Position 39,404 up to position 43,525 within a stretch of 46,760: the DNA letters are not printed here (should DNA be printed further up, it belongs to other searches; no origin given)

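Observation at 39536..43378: Giant orphan protein (HEAT / Zn-ribbon / TPR / SEC-C / unknown / DUF2384-like) immediately downstream of mutS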

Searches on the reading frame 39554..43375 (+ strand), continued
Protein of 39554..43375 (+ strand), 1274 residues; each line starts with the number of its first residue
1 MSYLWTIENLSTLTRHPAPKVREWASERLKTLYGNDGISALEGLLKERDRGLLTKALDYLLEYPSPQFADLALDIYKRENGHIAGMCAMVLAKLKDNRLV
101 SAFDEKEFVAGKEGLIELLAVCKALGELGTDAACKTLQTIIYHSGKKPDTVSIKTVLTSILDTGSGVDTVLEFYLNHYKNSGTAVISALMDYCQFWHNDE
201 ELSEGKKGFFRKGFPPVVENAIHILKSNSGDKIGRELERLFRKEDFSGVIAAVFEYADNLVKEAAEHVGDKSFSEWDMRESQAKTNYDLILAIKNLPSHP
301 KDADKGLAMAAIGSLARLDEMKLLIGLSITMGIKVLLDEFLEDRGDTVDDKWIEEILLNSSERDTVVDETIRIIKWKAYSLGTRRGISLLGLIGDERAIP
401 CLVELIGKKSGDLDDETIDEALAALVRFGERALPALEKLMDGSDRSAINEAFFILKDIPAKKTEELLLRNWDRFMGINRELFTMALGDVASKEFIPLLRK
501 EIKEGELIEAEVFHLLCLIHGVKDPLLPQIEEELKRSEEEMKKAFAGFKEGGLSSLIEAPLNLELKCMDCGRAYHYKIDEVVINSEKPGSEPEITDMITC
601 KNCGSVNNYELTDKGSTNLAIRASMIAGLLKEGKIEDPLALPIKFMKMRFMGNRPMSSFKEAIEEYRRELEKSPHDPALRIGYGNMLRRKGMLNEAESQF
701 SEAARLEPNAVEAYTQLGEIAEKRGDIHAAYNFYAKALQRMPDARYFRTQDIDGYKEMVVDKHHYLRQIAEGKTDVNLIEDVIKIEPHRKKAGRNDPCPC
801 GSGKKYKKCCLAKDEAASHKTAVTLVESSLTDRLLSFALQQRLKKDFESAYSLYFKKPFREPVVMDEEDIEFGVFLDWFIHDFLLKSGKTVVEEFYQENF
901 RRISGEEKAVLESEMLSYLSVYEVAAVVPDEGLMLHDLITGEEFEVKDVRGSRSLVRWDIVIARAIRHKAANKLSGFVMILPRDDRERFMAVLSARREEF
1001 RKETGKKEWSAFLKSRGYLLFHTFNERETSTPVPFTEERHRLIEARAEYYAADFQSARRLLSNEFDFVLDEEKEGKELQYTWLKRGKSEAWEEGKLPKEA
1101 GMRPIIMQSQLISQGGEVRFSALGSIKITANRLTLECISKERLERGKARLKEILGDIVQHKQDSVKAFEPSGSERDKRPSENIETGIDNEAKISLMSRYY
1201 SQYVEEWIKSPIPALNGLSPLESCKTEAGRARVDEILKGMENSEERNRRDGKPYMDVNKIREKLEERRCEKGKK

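Call 78: search_protein_families(library=phrogs, proteins=[window:39554-43375:+], max_evalue=0.01)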
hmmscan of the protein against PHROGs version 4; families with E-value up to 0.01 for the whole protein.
window:39554-43375:+ (1274 aa): 3 families
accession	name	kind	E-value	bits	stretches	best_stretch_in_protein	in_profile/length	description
phrog_24700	-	unknown function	4.6e-08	34.4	1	752-811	168-220/221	-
phrog_7590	-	unknown function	0.00012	22.9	1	688-744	66-122/234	-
phrog_30159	-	unknown function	0.0065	17.6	0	797-810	49-62/69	-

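Call 95: search_protein_families(library=pfam, proteins=[L014:62-958:+, L014:4904-5299:+, L014:5486-5980:+, L015:5297-6112:-, L016:11510-12118:+, L016:12286-14199:+, L024:8792-10090:+], max_evalue=0.001)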
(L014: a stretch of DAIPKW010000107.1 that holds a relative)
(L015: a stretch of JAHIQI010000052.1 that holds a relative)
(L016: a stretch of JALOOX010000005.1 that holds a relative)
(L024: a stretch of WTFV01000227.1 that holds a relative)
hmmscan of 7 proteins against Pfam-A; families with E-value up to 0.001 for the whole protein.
L014:62-958:+ (299 aa): 5 families
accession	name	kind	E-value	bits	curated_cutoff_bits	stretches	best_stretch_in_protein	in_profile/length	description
PF18335.7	SH3_13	-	2.5e-22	78.8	41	1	135-196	1-65/65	ATP-dependent RecD-like DNA helicase SH3 domain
PF13538.12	UvrD_C_2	-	1.4e-20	73.4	27.4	1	213-261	1-52/52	UvrD-like helicase C-terminal domain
PF13604.12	AAA_30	-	3.6e-11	43.6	27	1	2-71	106-174/191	AAA domain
PF13245.12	AAA_19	-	9.1e-06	26.3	25.1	1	1-28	107-134/134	AAA domain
PF01443.25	Viral_helicase1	-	1.2e-05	25.7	21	1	214-261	178-227/228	Viral superfamily 1 RNA helicase core domain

L014:4904-5299:+ (132 aa): 1 family
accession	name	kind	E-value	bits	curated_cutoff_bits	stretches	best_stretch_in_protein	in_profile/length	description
PF01548.23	DEDD_Tnp_IS110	-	3.5e-06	27.3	29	1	31-130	20-127/155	Transposase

L014:5486-5980:+ (165 aa): 1 family
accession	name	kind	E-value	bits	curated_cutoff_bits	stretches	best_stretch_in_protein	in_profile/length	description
PF02371.22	Transposase_20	-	6.5e-18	65.3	21.3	1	26-103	2-79/87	Transposase IS116/IS110/IS902 family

L015:5297-6112:- (271 aa): 2 families
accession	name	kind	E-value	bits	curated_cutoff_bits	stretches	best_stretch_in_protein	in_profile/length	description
PF12705.13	PDDEXK_1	-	6.1e-25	89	22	1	31-264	2-240/247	PD-(D/E)XK nuclease superfamily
PF08696.17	Dna2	-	1.8e-05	25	22.4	1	30-122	55-138/204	DNA replication factor Dna2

L016:11510-12118:+ (203 aa): 2 families
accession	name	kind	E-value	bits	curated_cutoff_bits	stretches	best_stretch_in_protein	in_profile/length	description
PF00498.31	FHA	-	3.2e-17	63.2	20.7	1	64-126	1-67/67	FHA domain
PF16697.10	Yop-YscD_cpl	-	2.7e-12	47.2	33.2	1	48-133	3-91/94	Inner membrane component of T3SS, cytoplasmic domain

L016:12286-14199:+ (638 aa): 4 families
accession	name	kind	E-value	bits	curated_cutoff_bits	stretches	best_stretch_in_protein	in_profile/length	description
PF05954.17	Phage_GPD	-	7.9e-98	327.8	30.1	1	29-337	1-303/305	Phage tail baseplate hub (GPD)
PF22178.3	Gp5_trimer_C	-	3e-29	101.9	30.9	1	479-567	1-89/112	Bacteriophage T4 gp5 C-terminal trimerisation domain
PF04717.18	Phage_base_V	-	7.1e-16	58.8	23.8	1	393-462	10-75/75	Type VI secretion system/phage-baseplate injector OB domain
PF20093.5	DUF6484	-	0.00012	23.1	27.6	1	438-461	38-61/61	Domain of unknown function (DUF6484)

L024:8792-10090:+ (433 aa): 3 families
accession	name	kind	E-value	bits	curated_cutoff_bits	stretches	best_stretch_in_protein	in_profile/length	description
PF02810.21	SEC-C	-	1.2e-10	41.4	20.4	1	412-429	1-18/19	SEC-C motif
PF23988.1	DUF7309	-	1.4e-07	31.5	27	1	198-334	3-138/170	Domain of unknown function (DUF7309)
PF22007.2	DUF6930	-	4.2e-05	24.2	27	1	60-149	9-96/123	Domain of unknown function (DUF6930)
